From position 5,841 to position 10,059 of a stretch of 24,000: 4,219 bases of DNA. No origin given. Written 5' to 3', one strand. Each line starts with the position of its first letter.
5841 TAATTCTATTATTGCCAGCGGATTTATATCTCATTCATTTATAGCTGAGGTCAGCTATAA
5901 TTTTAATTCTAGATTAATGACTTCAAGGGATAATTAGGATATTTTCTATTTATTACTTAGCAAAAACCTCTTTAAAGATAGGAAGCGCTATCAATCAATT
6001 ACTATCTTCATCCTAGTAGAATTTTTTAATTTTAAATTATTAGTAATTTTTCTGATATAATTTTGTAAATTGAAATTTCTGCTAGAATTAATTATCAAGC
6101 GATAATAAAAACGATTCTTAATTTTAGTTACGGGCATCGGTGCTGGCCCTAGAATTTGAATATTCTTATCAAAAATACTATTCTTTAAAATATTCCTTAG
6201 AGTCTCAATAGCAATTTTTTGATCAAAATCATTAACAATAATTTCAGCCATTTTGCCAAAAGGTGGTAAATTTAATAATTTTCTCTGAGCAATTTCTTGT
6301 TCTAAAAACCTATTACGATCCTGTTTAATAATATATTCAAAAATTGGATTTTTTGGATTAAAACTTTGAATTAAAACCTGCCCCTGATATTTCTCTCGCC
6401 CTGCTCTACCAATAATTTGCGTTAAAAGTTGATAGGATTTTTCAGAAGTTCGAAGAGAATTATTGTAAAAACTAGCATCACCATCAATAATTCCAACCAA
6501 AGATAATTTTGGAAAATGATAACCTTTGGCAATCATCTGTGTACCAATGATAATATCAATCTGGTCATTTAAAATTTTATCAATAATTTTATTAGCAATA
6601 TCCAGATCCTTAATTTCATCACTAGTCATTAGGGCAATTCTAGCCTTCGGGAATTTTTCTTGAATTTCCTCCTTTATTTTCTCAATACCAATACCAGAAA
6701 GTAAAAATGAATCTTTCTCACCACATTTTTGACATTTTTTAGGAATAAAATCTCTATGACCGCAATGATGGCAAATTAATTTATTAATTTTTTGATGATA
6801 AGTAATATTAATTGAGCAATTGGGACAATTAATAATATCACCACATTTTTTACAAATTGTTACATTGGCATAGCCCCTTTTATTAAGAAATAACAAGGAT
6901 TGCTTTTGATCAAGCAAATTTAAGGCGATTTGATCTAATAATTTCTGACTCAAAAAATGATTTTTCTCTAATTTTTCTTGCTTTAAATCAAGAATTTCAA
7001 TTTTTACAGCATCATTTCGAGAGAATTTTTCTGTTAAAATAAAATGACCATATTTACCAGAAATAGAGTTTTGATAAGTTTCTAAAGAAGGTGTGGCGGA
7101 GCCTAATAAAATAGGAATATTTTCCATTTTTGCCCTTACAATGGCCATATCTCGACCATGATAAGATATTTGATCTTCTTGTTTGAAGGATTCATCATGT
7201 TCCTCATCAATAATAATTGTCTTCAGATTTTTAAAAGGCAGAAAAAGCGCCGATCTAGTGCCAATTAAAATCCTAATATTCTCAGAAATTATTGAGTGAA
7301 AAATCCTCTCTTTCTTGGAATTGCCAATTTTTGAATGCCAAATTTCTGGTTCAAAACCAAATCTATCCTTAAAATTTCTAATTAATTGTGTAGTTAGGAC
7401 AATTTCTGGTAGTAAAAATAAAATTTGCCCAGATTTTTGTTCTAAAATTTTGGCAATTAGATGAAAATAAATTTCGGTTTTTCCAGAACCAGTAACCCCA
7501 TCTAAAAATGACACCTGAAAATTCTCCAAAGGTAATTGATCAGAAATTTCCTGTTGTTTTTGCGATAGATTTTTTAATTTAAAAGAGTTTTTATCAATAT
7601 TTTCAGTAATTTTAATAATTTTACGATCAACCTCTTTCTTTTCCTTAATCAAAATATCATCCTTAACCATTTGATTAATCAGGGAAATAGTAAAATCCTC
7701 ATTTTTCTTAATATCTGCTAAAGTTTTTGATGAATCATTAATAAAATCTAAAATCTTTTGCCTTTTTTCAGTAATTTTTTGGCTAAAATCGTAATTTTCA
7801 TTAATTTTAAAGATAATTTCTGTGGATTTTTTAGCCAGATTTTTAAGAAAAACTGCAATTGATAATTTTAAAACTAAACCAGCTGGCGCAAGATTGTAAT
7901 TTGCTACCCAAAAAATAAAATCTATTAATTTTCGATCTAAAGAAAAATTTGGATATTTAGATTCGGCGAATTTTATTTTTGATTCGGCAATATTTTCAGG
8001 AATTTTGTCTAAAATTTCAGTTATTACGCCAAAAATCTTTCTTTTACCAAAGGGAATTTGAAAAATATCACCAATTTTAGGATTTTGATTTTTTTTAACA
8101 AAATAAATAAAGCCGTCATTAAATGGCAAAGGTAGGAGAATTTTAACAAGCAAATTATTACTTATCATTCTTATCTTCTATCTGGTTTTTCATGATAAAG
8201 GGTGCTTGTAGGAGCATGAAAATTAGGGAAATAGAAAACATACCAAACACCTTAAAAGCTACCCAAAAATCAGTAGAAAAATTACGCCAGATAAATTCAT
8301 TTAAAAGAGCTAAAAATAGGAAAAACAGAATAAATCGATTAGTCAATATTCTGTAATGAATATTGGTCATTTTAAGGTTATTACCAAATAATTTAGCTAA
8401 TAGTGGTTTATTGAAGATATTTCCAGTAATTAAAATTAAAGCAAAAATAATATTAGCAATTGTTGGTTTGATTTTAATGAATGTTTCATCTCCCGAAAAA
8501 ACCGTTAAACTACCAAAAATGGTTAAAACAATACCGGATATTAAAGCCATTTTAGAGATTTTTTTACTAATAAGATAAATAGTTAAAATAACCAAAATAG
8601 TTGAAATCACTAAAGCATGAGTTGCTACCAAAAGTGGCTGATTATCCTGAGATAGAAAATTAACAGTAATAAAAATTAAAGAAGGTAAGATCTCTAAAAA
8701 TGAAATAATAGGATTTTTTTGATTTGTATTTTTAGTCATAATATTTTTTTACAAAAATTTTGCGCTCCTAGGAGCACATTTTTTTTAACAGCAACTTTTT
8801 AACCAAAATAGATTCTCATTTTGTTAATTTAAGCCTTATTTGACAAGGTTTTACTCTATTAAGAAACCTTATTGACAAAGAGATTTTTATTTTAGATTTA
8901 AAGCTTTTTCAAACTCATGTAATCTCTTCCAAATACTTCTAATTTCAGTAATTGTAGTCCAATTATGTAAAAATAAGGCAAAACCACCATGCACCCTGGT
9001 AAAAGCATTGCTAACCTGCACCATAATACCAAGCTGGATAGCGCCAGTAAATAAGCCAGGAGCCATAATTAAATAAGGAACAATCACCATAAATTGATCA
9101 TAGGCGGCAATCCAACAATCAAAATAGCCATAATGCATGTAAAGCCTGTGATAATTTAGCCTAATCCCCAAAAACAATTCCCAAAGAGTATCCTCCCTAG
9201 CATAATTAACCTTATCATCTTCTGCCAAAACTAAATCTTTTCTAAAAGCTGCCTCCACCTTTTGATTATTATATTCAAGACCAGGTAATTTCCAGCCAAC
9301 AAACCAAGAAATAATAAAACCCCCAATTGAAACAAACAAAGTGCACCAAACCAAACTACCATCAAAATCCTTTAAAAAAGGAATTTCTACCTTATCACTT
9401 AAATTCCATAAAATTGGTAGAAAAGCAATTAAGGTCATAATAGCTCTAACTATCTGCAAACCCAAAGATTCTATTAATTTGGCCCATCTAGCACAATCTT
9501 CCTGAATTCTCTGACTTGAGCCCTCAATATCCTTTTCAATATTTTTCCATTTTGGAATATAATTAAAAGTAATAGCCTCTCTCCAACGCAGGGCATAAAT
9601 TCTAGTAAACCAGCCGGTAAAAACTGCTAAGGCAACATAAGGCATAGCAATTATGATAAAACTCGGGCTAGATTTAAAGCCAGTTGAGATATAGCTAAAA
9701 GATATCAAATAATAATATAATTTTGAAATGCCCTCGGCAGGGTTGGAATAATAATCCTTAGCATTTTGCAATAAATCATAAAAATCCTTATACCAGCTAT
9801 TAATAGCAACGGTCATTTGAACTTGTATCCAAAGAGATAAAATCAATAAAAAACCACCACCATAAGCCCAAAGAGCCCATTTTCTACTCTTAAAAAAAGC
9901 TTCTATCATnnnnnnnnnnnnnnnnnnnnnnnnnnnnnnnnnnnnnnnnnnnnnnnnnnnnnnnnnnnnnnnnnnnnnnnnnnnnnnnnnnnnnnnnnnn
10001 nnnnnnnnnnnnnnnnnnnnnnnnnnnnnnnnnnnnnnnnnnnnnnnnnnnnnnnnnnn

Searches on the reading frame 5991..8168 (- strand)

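Call 9: search_protein_families(library=ncbifam, proteins=[window:5991-8168:-])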
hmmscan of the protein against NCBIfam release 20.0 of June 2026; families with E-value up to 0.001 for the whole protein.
window:5991-8168:- (725 aa): 21 families
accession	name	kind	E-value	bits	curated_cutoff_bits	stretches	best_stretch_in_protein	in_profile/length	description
NF004070.0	PRK05580.2-2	equivalog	1e-224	747.9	921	1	4-725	10-724/729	primosomal protein N'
NF004071.0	PRK05580.2-3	equivalog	8e-189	629.1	1105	1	5-725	15-730/735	primosomal protein N'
NF004066.1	PRK05580.1-3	equivalog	3.4e-178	594.5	813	2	113-725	170-782/788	primosomal protein N'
NF004072.0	PRK05580.2-4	equivalog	6.5e-178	593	1030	2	179-725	100-643/648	primosomal protein N'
TIGR00595.1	priA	equivalog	6.7e-174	579.2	230.35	1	221-725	1-505/509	replication restart helicase PriA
NF004067.0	PRK05580.1-4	equivalog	2.9e-170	568.1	763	1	6-722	4-727/737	primosomal protein N'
NF004065.0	PRK05580.1-1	equivalog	4.6e-162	540.9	858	1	7-725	3-725/731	primosomal protein N'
NF004068.0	PRK05580.1-5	equivalog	1.6e-128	430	1249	1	112-725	170-788/795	primosomal protein N'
NF004069.0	PRK05580.2-1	equivalog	1.4e-125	420.1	767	1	189-710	100-599/612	primosomal protein N'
NF011453.0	PRK14873.1-3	equivalog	2.6e-34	118.4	812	1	275-723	229-646/653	primosome assembly protein PriA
NF011455.0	PRK14873.1-5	equivalog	3e-29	101.8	969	1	249-680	192-614/675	primosomal protein N'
NF011452.0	PRK14873.1-2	equivalog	2.1e-26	92.3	980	1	279-681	261-646/708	primosomal protein N'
NF011454.0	PRK14873.1-4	equivalog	7.8e-23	80.7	951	1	280-681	207-593/651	primosomal protein N'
NF008168.0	PRK10917.2-2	equivalog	3.9e-12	45.3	718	1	156-339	324-512/795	ATP-dependent DNA helicase RecG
NF003673.1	PRK05298.1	equivalog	5.7e-12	44.8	743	1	497-625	454-574/653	excinuclease ABC subunit UvrB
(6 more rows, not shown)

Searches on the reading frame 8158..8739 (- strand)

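Call 9: search_protein_families(library=ncbifam, proteins=[window:8158-8739:-])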
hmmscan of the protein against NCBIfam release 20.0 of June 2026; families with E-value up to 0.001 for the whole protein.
window:8158-8739:- (193 aa): 7 families
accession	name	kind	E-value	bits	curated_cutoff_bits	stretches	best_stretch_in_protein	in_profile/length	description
NF001323.0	PRK00259.1-1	equivalog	6.3e-59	199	196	1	5-191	4-191/198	septation protein A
TIGR00997.1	ispZ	equivalog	7.1e-46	156.6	165.2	1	14-190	4-177/178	septation protein IspZ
NF001324.0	PRK00259.1-2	equivalog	5.9e-34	118.1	187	1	14-192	4-178/181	septation protein A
NF001325.0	PRK00259.1-3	equivalog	2e-31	109.8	180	1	21-185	7-172/177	septation protein A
NF001326.0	PRK00259.1-4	equivalog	8.7e-27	94.7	277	1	14-189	4-176/179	septation protein A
NF001327.0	PRK00259.1-5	equivalog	3e-20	73.1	327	1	36-189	36-189/197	septation protein A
NF041646.1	VC0807_fam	subfamily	3.1e-06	27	65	1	37-120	26-112/189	VC0807 family protein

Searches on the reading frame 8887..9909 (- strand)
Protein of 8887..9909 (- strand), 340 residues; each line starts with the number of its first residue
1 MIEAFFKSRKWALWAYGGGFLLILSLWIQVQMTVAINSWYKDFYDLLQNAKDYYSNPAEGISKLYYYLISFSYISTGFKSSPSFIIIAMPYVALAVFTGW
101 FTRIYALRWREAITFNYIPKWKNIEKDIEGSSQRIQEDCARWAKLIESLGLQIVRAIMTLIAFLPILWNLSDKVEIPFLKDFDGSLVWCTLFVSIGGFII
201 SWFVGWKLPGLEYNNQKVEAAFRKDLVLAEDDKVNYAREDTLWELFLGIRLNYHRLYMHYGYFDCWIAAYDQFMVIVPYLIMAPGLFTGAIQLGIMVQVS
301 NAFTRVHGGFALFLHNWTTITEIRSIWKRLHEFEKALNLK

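Call 9: search_protein_families(library=ncbifam, proteins=[window:8887-9909:-])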
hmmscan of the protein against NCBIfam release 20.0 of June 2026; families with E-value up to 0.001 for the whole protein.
window:8887-9909:- (340 aa): 2 families
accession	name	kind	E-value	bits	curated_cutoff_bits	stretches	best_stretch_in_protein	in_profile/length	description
NF009036.0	PRK12369.1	equivalog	1.4e-144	481.5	385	1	1-339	1-324/326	putative transporter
NF008306.0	PRK11098.1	equivalog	1.7e-87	294.4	492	1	6-338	82-398/413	peptide antibiotic transporter SbmA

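Call 10: find_encoding_contigs(protein=window:8887-9909:-, flank=10000, max_places=10)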
Protein window:8887-9909:- (340 aa): no gene with exactly this product is on record in the collection.

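Call 11: find_homologous_proteins(query=window:8887-9909:-, max_evalue=1e-30)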
Query window:8887-9909:- (340 aa): 3235 proteins with E <= 1e-30 among 4170 candidates; the best 120 are listed.
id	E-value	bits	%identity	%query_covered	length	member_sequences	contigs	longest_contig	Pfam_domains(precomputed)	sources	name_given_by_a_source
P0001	6.9e-203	692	87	100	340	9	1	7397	PF06472.21,PF05992.18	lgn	-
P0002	6.4e-201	685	86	100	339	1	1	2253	PF06472.21,PF05992.18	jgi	-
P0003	6.4e-201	685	86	100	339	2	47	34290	PF06472.21,PF05992.18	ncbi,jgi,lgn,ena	jgi:peptide/bleomycin uptake transporter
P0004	8.7e-201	685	86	100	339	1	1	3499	PF06472.21,PF05992.18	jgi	-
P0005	1.0e-200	685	86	100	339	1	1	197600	PF06472.21,PF05992.18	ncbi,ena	-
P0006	1.5e-181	622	76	99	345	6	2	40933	PF06472.21,PF05992.18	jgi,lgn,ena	-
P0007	1.2e-178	612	74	99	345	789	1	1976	PF06472.21,PF05992.18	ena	-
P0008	4.8e-178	610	76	99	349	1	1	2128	PF06472.21,PF05992.18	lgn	-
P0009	1.4e-177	608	74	99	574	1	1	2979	PF06472.21,PF05992.18,PF20979.3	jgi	-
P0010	5.4e-177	607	75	99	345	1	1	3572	PF06472.21,PF05992.18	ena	-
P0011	5.6e-177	607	75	99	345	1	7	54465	PF06472.21,PF05992.18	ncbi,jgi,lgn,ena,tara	tara:strand:- start:4600 stop:5637 length:1038 start_codon:yes stop_codon:yes gene_type:complete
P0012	9.9e-176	602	75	99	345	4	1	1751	PF06472.21,PF05992.18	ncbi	-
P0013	1.1e-175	602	75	99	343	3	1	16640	PF06472.21,PF05992.18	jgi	-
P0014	2.8e-175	601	74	99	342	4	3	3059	PF06472.21,PF05992.18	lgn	-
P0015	7.0e-175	600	73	99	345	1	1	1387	PF06472.21,PF05992.18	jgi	-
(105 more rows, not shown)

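Call 12: find_encoding_contigs(protein=P0005, flank=10000, max_places=4)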
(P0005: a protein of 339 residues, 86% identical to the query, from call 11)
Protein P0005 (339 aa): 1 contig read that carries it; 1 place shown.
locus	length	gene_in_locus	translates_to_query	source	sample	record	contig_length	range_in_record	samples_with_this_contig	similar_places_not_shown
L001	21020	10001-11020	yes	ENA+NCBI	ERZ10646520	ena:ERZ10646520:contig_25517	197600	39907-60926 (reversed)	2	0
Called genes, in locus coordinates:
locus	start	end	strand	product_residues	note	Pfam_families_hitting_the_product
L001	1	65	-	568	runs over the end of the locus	PF01551:Peptidase_M23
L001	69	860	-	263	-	-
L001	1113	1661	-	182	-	PF00239:Resolvase, PF02796:HTH_7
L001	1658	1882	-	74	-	PF11753:DUF3310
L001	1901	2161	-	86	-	PF05016:ParE_toxin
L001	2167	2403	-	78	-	-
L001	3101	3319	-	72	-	-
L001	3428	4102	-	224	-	-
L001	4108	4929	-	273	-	PF13276:HTH_21, PF00665:rve, PF13683:rve_3, PF13333:rve_2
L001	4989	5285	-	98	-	PF01527:HTH_Tnp_1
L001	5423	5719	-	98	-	PF01527:HTH_Tnp_1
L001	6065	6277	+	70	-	-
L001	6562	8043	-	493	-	PF02789:Peptidase_M17_N, PF00883:Peptidase_M17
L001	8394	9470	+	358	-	PF00768:Peptidase_S11, PF13354:Beta-lactamase2, PF07943:PBP5_C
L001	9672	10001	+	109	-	-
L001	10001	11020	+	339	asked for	PF05992:SbmA_BacA, PF06472:ABC_membrane_2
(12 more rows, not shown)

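Call 13: find_encoding_contigs(protein=P0001, flank=10000, max_places=4)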
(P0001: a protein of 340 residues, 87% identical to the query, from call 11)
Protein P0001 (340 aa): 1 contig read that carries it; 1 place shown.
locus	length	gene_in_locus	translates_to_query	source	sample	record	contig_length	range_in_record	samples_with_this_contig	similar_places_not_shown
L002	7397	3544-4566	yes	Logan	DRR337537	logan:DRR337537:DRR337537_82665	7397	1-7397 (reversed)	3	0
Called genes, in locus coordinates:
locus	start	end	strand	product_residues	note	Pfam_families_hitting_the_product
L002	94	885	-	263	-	-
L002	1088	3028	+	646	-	-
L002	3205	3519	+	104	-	PF00903:Glyoxalase (faint)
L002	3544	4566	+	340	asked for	PF05992:SbmA_BacA, PF06472:ABC_membrane_2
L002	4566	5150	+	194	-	PF04279:IspA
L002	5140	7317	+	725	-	PF17764:PriA_3primeBD, PF04851:ResIII, PF00270:DEAD, PF18319:Zn_ribbon_PriA, PF00271:Helicase_C (weak), PF18074:PriA_C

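Call 14: find_encoding_contigs(protein=P0003, flank=10000, max_places=8)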
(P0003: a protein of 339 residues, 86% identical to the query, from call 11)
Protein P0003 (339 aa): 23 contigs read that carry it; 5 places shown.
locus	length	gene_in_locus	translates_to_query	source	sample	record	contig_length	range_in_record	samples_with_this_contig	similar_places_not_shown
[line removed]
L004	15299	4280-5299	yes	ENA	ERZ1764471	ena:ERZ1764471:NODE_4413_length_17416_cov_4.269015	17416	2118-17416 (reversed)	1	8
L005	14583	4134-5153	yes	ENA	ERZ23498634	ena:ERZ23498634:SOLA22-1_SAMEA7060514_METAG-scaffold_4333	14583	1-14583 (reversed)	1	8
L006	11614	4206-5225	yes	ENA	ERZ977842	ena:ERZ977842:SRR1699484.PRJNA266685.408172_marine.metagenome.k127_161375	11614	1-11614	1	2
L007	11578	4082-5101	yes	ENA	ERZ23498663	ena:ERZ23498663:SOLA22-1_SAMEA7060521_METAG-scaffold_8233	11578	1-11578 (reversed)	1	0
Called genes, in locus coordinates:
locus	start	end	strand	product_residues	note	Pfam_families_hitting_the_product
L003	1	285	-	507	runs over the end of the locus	PF00664:ABC_membrane, PF00005:ABC_tran, PF02463:SMC_N (faint)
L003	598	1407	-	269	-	PF00121:TIM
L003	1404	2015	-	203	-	PF01121:CoaE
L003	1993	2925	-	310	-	PF01379:Porphobil_deam, PF03900:Porphobil_deamC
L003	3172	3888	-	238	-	PF01027:Bax1-I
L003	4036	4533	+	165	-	PF01202:SKI, PF13189:Cytidylate_kin2 (faint), PF13238:AAA_18 (weak)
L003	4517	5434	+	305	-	PF02729:OTCace_N, PF00185:OTCace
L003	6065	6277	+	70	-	-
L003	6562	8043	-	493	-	PF02789:Peptidase_M17_N, PF00883:Peptidase_M17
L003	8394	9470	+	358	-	PF00768:Peptidase_S11, PF13354:Beta-lactamase2, PF07943:PBP5_C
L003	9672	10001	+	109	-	-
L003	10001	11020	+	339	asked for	PF05992:SbmA_BacA, PF06472:ABC_membrane_2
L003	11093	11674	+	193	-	PF04279:IspA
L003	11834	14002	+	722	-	PF17764:PriA_3primeBD, PF00270:DEAD, PF04851:ResIII, PF18319:Zn_ribbon_PriA, PF00271:Helicase_C (weak), PF18074:PriA_C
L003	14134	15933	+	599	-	PF02463:SMC_N (faint), PF03193:RsgA_GTPase (faint), PF13476:AAA_23 (weak), PF20720:nSTAND3 (faint), PF00005:ABC_tran, PF00006:ATP-synt_ab (faint), PF00005:ABC_tran, PF16326:ABC_tran_CTD, +3 more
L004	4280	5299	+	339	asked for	PF05992:SbmA_BacA, PF06472:ABC_membrane_2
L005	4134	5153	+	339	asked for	PF05992:SbmA_BacA, PF06472:ABC_membrane_2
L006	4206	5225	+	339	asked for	PF05992:SbmA_BacA, PF06472:ABC_membrane_2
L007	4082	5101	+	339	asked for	PF05992:SbmA_BacA, PF06472:ABC_membrane_2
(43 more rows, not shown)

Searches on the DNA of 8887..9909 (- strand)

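Call 56: search_rna_families(sources=[L002, L040], threshold=gathering)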
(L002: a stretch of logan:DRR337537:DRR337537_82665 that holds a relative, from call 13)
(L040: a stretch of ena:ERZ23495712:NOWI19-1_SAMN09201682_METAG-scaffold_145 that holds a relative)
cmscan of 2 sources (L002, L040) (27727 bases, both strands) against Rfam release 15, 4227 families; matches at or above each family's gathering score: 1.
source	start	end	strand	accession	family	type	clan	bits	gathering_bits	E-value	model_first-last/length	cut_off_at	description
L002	3084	3155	+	RF00005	tRNA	Gene; tRNA;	CL00001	67.2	29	7.9e-13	1-71/71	no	tRNA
